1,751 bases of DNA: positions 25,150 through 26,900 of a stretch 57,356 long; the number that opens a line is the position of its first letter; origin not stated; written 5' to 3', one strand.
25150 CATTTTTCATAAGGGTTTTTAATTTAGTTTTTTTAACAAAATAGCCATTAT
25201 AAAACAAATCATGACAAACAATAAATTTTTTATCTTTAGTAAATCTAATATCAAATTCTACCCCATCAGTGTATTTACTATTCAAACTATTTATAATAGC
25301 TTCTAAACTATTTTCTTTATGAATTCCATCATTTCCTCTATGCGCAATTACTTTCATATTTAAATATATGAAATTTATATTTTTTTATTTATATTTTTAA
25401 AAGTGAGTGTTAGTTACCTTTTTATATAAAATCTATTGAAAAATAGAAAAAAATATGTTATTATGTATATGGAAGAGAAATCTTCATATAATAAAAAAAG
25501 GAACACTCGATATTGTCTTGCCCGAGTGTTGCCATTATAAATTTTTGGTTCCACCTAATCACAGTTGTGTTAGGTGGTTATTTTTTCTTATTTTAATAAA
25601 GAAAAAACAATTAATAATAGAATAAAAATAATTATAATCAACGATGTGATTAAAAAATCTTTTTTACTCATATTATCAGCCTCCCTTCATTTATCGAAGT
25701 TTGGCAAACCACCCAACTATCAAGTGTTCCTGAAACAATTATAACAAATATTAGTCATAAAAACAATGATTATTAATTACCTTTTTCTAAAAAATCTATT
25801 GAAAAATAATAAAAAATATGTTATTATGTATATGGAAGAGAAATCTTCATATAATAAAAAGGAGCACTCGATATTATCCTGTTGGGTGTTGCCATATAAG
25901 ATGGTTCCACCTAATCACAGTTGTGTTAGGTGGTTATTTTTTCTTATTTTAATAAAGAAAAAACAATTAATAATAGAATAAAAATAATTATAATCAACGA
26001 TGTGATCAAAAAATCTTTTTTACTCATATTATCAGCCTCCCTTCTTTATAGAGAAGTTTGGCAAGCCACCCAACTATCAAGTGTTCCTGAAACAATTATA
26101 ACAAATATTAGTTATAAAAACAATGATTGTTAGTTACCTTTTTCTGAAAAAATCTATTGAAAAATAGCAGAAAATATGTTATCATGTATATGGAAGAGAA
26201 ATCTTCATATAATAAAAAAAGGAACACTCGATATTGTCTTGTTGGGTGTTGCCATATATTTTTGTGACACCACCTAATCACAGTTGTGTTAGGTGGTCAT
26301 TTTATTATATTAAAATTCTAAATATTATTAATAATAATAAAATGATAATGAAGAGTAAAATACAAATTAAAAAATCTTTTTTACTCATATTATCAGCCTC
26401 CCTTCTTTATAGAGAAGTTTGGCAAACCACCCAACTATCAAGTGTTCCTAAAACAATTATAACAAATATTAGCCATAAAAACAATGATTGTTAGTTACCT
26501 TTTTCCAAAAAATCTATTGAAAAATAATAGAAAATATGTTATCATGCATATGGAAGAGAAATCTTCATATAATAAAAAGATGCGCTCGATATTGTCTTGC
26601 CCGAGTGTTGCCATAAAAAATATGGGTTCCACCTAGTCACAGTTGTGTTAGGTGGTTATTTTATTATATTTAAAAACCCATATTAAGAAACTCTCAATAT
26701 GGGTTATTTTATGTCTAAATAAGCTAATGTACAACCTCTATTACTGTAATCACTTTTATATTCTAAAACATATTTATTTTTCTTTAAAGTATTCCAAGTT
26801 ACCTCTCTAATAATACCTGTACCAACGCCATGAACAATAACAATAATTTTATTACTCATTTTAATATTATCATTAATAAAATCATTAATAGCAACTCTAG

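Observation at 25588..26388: Three untracked 27-codon genes show a coding-type conservation pattern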

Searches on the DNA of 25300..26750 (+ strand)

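Call 5: search_rna_families(source=window, start=25300, end=26750, threshold=evalue, max_evalue=10, show_alignments=3)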
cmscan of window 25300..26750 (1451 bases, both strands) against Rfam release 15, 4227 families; matches with E-value up to 10: 19.
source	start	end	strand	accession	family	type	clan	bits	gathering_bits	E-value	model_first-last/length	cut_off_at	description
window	26630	26714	+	RF04312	trpB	Cis-reg;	-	25.7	59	0.6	1-107/107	no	trpB ncRNA motif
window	26666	26750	-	RF04312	trpB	Cis-reg;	-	20.4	59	6.3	21-107/107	5'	trpB ncRNA motif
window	26153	26274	+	RF01579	RUF2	Gene; sRNA;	-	19.7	90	6.6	1-154/154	no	Plasmodium RNA of unknown function RUF2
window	26601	26684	-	RF01483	rli56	Cis-reg;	-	19.5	47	3.4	1-100/100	no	Listeria sRNA rli56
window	25905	25970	+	RF02351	psRNA14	Gene; sRNA;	-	18.9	60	4.3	1-84/84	no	Proteobacteria sRNA psRNA14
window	26224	26330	-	RF01725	SAM-I-IV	Cis-reg; riboswitch;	CL00012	18.7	41.1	6.5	1-99/99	no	SAM-I/IV (S-adenosyl methionine) riboswitch aptamer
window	25900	25968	+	RF02716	sno_ncR3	Gene; snRNA; snoRNA; CD-box;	-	18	88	0.93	1-75/75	no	Small nucleolar RNA ncR3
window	26017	26049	-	RF01360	CRISPR-DR47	Gene; CRISPR;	-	17.2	39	4.7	1-37/37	no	CRISPR RNA direct repeat element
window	26378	26410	-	RF01360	CRISPR-DR47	Gene; CRISPR;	-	17.2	39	4.7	1-37/37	no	CRISPR RNA direct repeat element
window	25889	25953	-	RF03055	RAGATH-30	Gene; sRNA;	-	16.2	59.5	4.9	1-59/59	no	RAGATH-30 RNA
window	26662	26750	-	RF00557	L10_leader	Cis-reg; leader;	-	16.1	44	8.7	65-138/138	5'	Ribosomal protein L10 leader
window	25488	25595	-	RF00558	L20_leader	Cis-reg; leader;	-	15.6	58.7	6.6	1-127/127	no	Ribosomal protein L20 leader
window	25901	25973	+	RF02060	STnc410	Gene; sRNA;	-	15.5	50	1.9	1-158/158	no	Enterobacterial sRNA STnc410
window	25553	25617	+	RF02060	STnc410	Gene; sRNA;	-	15.3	50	2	1-158/158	no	Enterobacterial sRNA STnc410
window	25881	26074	+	RF02763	IsrM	Gene; sRNA;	-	15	376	0.15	25-223/329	no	IsrM sRNA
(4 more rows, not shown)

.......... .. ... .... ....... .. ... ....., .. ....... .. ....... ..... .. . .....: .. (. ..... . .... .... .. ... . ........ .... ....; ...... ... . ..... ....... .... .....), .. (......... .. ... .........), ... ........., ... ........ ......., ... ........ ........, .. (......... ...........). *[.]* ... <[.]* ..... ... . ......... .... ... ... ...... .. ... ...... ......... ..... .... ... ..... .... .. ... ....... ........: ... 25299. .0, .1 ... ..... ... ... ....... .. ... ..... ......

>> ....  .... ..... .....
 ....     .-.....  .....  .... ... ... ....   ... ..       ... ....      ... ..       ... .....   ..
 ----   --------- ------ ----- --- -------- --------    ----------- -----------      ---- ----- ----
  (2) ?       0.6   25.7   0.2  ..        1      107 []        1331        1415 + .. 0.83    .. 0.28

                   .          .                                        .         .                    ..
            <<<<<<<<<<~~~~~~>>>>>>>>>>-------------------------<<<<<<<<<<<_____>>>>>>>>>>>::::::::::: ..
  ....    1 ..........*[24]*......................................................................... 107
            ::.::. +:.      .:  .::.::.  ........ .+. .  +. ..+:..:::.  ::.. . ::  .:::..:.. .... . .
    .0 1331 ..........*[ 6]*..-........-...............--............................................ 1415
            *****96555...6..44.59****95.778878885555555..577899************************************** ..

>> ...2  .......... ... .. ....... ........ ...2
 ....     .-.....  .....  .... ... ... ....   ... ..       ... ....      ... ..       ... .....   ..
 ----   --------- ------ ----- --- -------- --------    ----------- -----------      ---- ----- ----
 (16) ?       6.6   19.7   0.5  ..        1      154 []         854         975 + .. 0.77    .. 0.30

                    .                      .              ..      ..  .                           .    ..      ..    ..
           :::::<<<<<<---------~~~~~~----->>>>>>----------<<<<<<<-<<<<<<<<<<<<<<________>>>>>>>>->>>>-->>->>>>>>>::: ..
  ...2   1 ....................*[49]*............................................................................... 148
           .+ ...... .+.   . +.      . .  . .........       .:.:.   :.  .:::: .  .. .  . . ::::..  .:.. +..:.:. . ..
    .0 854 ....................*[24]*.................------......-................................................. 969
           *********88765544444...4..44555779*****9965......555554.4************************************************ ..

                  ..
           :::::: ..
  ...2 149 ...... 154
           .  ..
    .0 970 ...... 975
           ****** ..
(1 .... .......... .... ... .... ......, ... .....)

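Call 27: build_rna_model(alignment_id=A2, structure=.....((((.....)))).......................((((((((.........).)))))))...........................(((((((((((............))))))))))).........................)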
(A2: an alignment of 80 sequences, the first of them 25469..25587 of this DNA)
Model R1 built from alignment A2 (80 sequences, 153 columns); structure: as given.
model positions 112; base pairs 23; branch points 2; effective number of sequences 3.46; information 0.59 bits per position. Calibrated on 0.2 Mb of random sequence (short: E-values are rough).
structure used (alignment columns):
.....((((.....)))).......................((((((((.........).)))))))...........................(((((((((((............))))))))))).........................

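Call 28: search_with_rna_model(model_id=R1, sources=[window, L001, L005, L006, L007, L008, L009, L010, L011, L012, L013, L014, L015, L016, L017, L018, L019, L020, L021, L022, L023, L024, L025, L026, L027, L028, L029, L030, L031, L032, L033, L034, L035, L036, L037, L038, L039, L040, L041, L042, L043, L044, L045, L046, L047, L048, L049, L050, L051, L052, L053, L054, L055, L056, L057, L058, L059, L060, L061, L062, L063, L064, L065, L066, L067, L068, L069, L070, L071, L072, L073, L074, L075, L076, L077, L078, L079, L080, L081, L082, L083, L084, L085, L086, L087, L088, L089, L090, L091, L092, L093, L094, L095, L096, L097, L098, L099, L100], max_evalue=0.01, make_alignment=true)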
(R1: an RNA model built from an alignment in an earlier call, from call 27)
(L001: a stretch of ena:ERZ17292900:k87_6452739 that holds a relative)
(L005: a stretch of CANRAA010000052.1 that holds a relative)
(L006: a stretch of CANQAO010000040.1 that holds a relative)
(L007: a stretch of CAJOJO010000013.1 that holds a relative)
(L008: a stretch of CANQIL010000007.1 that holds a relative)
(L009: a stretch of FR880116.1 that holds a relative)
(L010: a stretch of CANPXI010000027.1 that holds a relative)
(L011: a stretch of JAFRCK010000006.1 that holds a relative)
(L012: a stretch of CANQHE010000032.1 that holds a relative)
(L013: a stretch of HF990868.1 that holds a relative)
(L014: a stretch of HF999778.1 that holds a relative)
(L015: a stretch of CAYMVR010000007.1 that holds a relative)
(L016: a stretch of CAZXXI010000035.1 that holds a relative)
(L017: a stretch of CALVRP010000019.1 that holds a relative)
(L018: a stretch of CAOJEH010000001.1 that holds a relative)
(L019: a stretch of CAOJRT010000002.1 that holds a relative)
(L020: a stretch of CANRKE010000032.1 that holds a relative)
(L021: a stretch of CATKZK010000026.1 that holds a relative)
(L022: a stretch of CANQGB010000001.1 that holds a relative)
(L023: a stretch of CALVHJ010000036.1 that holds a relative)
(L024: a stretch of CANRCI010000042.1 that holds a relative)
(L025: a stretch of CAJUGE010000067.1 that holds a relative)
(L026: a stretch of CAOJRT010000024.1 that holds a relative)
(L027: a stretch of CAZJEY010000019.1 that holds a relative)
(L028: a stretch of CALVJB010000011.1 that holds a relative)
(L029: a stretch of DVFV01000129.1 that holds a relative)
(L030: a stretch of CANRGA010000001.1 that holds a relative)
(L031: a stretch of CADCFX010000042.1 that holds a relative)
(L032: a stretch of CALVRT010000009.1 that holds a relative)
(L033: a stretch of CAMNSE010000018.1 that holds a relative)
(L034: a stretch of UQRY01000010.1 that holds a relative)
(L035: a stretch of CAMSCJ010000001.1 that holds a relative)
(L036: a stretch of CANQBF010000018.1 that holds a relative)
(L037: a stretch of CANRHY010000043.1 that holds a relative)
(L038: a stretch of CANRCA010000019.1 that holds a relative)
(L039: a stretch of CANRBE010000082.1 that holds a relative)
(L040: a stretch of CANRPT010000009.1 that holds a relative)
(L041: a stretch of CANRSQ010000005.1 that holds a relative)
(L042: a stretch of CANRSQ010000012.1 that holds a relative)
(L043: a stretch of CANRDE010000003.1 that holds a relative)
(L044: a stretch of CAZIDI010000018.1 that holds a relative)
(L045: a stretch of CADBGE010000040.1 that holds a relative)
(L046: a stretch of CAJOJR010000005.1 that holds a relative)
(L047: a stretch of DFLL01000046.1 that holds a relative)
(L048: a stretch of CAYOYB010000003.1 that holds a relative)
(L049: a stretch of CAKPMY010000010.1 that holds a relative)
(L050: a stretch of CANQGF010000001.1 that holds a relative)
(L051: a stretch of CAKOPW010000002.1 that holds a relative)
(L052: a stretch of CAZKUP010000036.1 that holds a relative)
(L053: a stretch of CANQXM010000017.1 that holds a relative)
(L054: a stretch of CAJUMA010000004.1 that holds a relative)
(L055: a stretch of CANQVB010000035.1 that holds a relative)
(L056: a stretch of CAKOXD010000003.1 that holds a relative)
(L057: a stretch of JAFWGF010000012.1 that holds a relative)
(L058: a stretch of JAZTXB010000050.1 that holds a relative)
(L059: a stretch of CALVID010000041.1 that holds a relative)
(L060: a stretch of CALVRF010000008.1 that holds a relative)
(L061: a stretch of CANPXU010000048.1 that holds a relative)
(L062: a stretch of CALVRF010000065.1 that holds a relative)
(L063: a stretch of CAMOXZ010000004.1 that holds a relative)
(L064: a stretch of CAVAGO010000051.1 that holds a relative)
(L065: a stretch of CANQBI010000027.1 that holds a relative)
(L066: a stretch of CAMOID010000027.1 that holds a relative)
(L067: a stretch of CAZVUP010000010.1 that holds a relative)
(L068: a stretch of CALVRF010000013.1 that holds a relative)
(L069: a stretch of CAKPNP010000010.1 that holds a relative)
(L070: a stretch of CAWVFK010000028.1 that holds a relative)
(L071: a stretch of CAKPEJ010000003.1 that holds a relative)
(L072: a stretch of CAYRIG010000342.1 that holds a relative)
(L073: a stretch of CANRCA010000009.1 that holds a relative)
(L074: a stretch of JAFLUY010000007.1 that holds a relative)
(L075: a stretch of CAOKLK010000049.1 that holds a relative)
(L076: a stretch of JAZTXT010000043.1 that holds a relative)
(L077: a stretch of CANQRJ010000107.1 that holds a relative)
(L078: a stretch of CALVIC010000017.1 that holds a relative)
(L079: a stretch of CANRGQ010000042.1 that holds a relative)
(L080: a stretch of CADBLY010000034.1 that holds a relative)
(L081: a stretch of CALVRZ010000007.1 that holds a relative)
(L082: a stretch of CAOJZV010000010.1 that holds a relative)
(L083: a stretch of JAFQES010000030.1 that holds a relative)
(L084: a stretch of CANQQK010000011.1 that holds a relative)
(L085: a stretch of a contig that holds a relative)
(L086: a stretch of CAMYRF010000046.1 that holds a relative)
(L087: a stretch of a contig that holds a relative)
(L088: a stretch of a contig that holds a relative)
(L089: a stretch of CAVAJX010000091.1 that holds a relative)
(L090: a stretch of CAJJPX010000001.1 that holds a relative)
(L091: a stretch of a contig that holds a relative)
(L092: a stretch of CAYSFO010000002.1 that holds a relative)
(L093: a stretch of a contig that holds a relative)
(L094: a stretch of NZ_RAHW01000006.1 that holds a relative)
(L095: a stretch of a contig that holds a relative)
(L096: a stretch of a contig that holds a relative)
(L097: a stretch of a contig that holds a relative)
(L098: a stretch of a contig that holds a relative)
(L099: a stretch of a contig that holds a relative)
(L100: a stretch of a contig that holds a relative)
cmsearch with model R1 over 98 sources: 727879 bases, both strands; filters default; matches with E-value up to 0.01: 149.
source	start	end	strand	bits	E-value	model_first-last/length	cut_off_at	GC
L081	6727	6842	-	110.8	5.5e-20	1-112/112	no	0.33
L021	3817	3925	+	107.9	2.2e-19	1-112/112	no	0.32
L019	1115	1223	-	107.5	2.7e-19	1-112/112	no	0.33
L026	5716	5827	-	107.4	2.8e-19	1-112/112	no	0.35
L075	5692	5804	-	106.8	3.7e-19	1-112/112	no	0.34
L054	4232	4340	+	106.8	3.8e-19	1-112/112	no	0.33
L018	6386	6496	+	105.8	6.1e-19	1-112/112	no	0.32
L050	561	672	+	105.5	6.9e-19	1-112/112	no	0.35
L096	2243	2351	+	105.5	7.3e-19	1-112/112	no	0.32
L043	4156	4265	+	104.7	1.1e-18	1-112/112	no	0.33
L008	3684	3791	-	104.7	1.1e-18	1-112/112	no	0.3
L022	2521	2632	-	103.8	1.6e-18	1-112/112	no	0.31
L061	406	516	+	103.6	1.8e-18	1-112/112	no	0.32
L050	210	320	+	103.5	1.9e-18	1-112/112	no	0.32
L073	5035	5145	-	103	2.4e-18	1-112/112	no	0.29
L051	849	965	+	100.3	8.9e-18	1-112/112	no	0.3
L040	1874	1982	+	99.6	1.3e-17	1-112/112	no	0.33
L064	607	722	+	99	1.7e-17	1-112/112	no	0.34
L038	5623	5729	-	98.5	2.2e-17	1-112/112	no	0.32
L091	165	277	-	98.3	2.3e-17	1-112/112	no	0.34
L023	2465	2579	+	98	2.8e-17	1-112/112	no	0.33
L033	7126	7235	+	97.3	3.9e-17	1-112/112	no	0.33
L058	4464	4578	+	97.3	3.9e-17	1-112/112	no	0.3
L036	5434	5545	+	96.8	5.1e-17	1-112/112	no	0.29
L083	1015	1124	-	96.7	5.2e-17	1-112/112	no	0.32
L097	1138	1251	+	96.7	5.3e-17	1-112/112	no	0.31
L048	1747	1867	+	96.5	5.7e-17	1-112/112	no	0.31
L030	4341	4451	+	96.4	6e-17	1-112/112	no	0.34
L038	5969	6082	-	96.2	6.8e-17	1-112/112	no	0.26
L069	1923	2036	+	95.7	8.8e-17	1-112/112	no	0.29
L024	874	980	+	95.3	1e-16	1-112/112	no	0.35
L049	2731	2848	+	94.4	1.7e-16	1-112/112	no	0.31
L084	3285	3395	-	93.8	2.1e-16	1-112/112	no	0.34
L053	5525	5639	+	92.5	4.2e-16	1-112/112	no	0.35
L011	5015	5127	-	92.2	4.7e-16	1-112/112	no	0.34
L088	632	744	+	91.7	6e-16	1-112/112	no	0.31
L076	2608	2726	-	91.4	6.9e-16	1-112/112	no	0.33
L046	2255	2362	-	90.9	8.8e-16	1-112/112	no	0.31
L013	2676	2796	-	90.9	9.1e-16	1-112/112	no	0.31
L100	3668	3792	-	90.7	1e-15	1-112/112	no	0.3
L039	235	348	-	90.5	1.1e-15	1-112/112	no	0.29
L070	6487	6607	+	90.5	1.1e-15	1-112/112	no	0.33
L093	356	467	-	89.9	1.5e-15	1-112/112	no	0.31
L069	1569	1680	+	88.7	2.6e-15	1-112/112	no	0.33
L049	3116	3233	+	88.6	2.8e-15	1-112/112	no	0.32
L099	71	181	+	88.3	3.2e-15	1-112/112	no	0.31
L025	755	866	+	86.5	7.8e-15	1-112/112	no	0.31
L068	7798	7907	-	86.4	8.1e-15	1-112/112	no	0.36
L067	1229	1337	+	86.3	8.7e-15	1-112/112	no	0.35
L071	4606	4720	+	86.2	9e-15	1-112/112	no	0.33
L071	4218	4332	+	86.2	9e-15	1-112/112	no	0.31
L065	2686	2792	-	85.8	1.1e-14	1-112/112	no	0.36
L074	5576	5693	+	85.4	1.3e-14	1-112/112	no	0.35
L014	6017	6133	-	85.4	1.3e-14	1-112/112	no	0.26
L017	4587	4696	+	85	1.6e-14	1-112/112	no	0.35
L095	3965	4077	-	85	1.6e-14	1-112/112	no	0.31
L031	470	578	-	84.5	2e-14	1-112/112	no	0.36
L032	4915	5024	-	84.4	2.1e-14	1-112/112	no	0.37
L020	2790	2904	-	84.3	2.3e-14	1-112/112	no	0.3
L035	4702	4823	+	83.9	2.8e-14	1-112/112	no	0.29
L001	2641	2753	-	83.6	3.2e-14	1-112/112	no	0.36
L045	1073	1181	+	81.8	7.6e-14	1-112/112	no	0.35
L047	5964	6074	+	81.8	7.7e-14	1-112/112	no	0.36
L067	1536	1641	+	81.8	7.9e-14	1-112/112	no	0.33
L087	4829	4935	-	80.9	1.2e-13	1-112/112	no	0.32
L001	3001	3110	-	80.4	1.5e-13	1-112/112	no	0.36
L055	922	1034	+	80.1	1.7e-13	1-112/112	no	0.37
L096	6541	6652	+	79.9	1.9e-13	1-112/112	no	0.29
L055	164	269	+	78.3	4.2e-13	1-112/112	no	0.36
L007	295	400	-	78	4.9e-13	1-112/112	no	0.35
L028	5728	5847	-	78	5e-13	1-112/112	no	0.3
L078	2244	2367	+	77.9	5.2e-13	1-112/112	no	0.31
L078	2508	2624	+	77.3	6.9e-13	1-112/112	no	0.31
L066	3675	3782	-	77.3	7e-13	1-112/112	no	0.3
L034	3715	3820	-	76.9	8.5e-13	1-112/112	no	0.36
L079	1263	1378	-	74.9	2.3e-12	1-112/112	no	0.35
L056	3953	4064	-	73.2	5e-12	1-112/112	no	0.34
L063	6945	7054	-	72.6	6.9e-12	1-112/112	no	0.32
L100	3286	3411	-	72.2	8.4e-12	1-112/112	no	0.33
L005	201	313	+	70.5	1.9e-11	1-112/112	no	0.36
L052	5305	5415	+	69.9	2.6e-11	1-112/112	no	0.29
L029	537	652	+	69.8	2.7e-11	1-112/112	no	0.26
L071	4994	5099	+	69.2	3.6e-11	1-112/112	no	0.35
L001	2305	2418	-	68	6.6e-11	1-112/112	no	0.37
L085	1574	1688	-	67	1.1e-10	1-112/112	no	0.32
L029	173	288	+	65.7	2e-10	1-112/112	no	0.28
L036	5810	5915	+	64.9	3e-10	1-112/112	no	0.32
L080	717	814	-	64.2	4.1e-10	1-112/112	no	0.33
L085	594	710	-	64.1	4.4e-10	1-112/112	no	0.33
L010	6815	6923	-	63.4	6.2e-10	1-112/112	no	0.31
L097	908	1016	+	62.6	9e-10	1-112/112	no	0.31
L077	1284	1374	-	62.5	9.8e-10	1-112/112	no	0.32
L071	3851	3960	+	61.5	1.5e-09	1-112/112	no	0.32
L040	3053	3167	+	60.7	2.4e-09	1-112/112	no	0.31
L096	1790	1905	+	58.1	8.2e-09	1-112/112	no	0.31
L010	7146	7251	-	56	2.3e-08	1-112/112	no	0.34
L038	5346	5448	-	54.1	5.8e-08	1-112/112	no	0.23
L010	7477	7583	-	53.9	6.5e-08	1-112/112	no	0.36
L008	3261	3336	-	46.9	2e-06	1-112/112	no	0.34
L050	929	1043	+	46.2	2.8e-06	1-112/112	no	0.33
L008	3660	3766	+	44.6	6.2e-06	1-112/112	no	0.24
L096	2267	2371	-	41.9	2.3e-05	1-112/112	no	0.3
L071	4244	4354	-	41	3.5e-05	1-112/112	no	0.31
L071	4632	4742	-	41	3.5e-05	1-112/112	no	0.31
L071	5020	5124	-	40.6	4.3e-05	1-112/112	no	0.31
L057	145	246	+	40.5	4.6e-05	1-112/112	no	0.35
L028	5972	6092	-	39.9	6.1e-05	1-112/112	no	0.31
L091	144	252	+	39.1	9.1e-05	1-112/112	no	0.32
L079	529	631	-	38.7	0.00011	1-112/112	no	0.27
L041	6790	6892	+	37.4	0.00021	1-112/112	no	0.33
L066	3653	3761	+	37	0.00025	1-112/112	no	0.3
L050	587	692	-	37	0.00026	1-112/112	no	0.35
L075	5670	5778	+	35.5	0.00053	1-112/112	no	0.3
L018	6411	6519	-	35.2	0.00059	1-112/112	no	0.29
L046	2235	2337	+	34.7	0.00076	1-112/112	no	0.32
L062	6374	6473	+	34.6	0.00082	1-112/112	no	0.38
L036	5460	5563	-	34.3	0.00092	1-112/112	no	0.28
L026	5694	5801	+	33.9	0.0012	1-112/112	no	0.31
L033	7153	7257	-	33.6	0.0013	1-112/112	no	0.3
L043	4181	4288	-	33.4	0.0014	1-112/112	no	0.31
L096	7914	7983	+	33.4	0.0015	1-112/112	no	0.29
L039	211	323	+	33.4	0.0015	1-112/112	no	0.33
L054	4258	4362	-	33.4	0.0015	1-112/112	no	0.3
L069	1950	2061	-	33.2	0.0016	1-112/112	no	0.29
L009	1607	1718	+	33.2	0.0016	1-112/112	no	0.31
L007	274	375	+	32.6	0.0022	1-112/112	no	0.34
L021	3843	3947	-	32.5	0.0023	1-112/112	no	0.29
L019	1093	1197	+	32.2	0.0026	1-112/112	no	0.3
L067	1254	1351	-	32.1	0.0028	1-112/112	no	0.34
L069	1594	1705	-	31.6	0.0035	1-112/112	no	0.33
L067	1560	1666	-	31.5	0.0037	1-112/112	no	0.31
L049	3143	3256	-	31.4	0.0038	1-112/112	no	0.31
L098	3491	3599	-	31.3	0.0041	1-112/112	no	0.36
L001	2616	2729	+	31.2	0.0044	1-112/112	no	0.31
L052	5330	5430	-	30.8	0.0052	1-112/112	no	0.27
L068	7774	7881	+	30.6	0.0056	1-112/112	no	0.32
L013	2653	2770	+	30.5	0.006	1-112/112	no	0.29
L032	4586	4659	-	30.4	0.0063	1-112/112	no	0.26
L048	1773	1892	-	30.4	0.0064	1-112/112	no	0.3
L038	5605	5702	+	30.3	0.0067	1-112/112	no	0.3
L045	1097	1202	-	30.2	0.0069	1-112/112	no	0.32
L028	5707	5820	+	29.6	0.0095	1-112/112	no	0.3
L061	431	540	-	29.5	0.0097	1-112/112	no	0.32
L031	445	557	+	29.5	0.0097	1-112/112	no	0.33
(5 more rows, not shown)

Alignment A3: 149 matches aligned to the model, 180 columns, each read 5' to 3' on its own strand. Consensus structure (alignment columns), stored with it:
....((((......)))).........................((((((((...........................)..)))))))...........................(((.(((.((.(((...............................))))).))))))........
